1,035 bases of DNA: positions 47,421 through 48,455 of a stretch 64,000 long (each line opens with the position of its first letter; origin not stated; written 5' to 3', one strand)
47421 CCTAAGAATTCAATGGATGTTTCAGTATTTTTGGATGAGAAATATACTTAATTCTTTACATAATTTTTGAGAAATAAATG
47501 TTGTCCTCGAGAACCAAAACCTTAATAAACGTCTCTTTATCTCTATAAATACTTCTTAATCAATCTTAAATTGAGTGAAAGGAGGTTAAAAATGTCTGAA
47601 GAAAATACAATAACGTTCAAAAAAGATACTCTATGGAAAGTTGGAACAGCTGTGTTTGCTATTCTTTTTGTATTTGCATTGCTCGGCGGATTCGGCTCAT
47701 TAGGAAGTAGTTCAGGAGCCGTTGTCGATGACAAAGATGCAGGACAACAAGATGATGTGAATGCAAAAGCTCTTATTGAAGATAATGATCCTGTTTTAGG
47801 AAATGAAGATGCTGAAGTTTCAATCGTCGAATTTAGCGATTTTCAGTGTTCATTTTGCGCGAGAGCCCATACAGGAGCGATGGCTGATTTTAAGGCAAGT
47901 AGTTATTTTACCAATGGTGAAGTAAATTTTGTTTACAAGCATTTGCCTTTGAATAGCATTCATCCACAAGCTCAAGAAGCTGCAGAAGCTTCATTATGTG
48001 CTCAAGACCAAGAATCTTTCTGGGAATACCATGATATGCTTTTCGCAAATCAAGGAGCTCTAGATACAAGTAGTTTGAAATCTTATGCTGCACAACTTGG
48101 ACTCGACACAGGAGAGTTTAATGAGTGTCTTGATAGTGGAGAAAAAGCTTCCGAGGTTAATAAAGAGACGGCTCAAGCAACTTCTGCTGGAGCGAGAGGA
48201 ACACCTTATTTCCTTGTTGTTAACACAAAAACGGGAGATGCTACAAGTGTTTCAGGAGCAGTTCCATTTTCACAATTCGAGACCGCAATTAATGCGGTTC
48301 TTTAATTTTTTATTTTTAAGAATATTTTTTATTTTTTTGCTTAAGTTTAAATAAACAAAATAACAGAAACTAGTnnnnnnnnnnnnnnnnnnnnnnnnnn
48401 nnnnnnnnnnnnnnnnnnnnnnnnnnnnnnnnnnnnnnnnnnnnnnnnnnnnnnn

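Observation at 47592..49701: Complete extracytoplasmic disulfide-bond formation module (DsbA-like, CPGC membrane protein, CuA-type cupredoxin, VKOR) in a small archaeal genome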

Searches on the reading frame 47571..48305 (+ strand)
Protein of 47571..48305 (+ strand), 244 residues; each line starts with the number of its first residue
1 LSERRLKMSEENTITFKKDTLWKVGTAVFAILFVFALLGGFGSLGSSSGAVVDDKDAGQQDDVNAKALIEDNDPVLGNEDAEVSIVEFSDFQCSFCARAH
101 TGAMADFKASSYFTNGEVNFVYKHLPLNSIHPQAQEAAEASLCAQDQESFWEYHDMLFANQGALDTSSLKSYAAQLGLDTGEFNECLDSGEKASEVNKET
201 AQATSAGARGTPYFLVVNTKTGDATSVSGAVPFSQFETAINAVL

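Call 3: search_protein_families(library=pfam, proteins=[window:47571-48305:+], max_evalue=0.1)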
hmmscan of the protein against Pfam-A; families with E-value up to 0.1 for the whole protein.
window:47571-48305:+ (244 aa): 3 families
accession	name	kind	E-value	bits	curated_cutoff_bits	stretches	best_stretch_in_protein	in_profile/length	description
PF13462.12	Thioredoxin_4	-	4.7e-24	85.9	23.2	1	72-225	4-154/165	Thioredoxin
PF01323.26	DSBA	-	1e-18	68.3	25.6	1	85-240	2-190/191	DSBA-like thioredoxin domain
PF13098.12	Thioredoxin_2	-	1.6e-06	28.8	27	1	85-239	9-103/104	Thioredoxin-like domain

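Call 4: search_protein_families(library=ncbifam, proteins=[window:47571-48305:+], max_evalue=0.1)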
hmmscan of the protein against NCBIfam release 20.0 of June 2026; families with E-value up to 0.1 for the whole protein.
window:47571-48305:+ (244 aa): 2 families
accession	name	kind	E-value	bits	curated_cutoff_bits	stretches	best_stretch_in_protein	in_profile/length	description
NF041057.1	Rcas_1661_fam_Se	equivalog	4.5e-30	105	190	1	71-242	79-246/247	Rcas_1661 family thioredoxin-like (seleno)lipoprotein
NF008657.0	PRK11657.1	equivalog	6.3e-05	22.3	124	1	77-213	113-222/251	thiol:disulfide interchange protein DsbG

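Call 87: search_solved_structures(query=window:47592-48305:+, max_evalue=0.001)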
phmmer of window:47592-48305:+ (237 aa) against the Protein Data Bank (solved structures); distinct sequences matched with E-value up to 0.001: 18.
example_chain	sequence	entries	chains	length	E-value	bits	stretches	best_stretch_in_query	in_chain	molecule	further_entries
3gyk_A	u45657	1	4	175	7.6e-16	61.9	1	57-212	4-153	27kDa outer membrane protein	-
3eu3_A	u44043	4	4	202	6.3e-11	45.8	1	54-206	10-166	BdbD | Disulfide bond formation protein D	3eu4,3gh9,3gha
4pwp_A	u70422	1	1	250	1.9e-10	44.3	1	63-232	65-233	DsbA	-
6eez_A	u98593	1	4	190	2e-10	44.2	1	65-213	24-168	DsbA-like disulfide oxidoreductase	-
7unn_A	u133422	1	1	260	4.9e-10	42.9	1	63-232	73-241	Thioredoxin domain-containing protein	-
4pwo_A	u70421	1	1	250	6.5e-10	42.5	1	63-232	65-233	DsbA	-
3f4r_A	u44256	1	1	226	7.1e-10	42.4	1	61-209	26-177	Putative uncharacterized protein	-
3f4s_A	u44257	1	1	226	3.3e-09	40.2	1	61-209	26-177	Putative uncharacterized protein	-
7uno_A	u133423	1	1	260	1.2e-08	38.3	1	63-232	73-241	Thioredoxin domain-containing protein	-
4n30_A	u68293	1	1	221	6.2e-08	36.1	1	65-227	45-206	Protein disulfide isomerase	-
3f4t_A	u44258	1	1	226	2.1e-07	34.3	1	61-209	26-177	Putative uncharacterized protein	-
7rgv_A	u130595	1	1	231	2.8e-07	33.9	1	60-214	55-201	Thioredoxin domain-containing protein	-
7jve_A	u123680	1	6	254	2.1e-06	31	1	61-226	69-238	DsbA family protein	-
6nen_A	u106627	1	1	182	2.7e-06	30.7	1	65-233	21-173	Copper resistance protein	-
6mhh_A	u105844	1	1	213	4e-06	30.1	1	65-233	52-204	Metal resistance protein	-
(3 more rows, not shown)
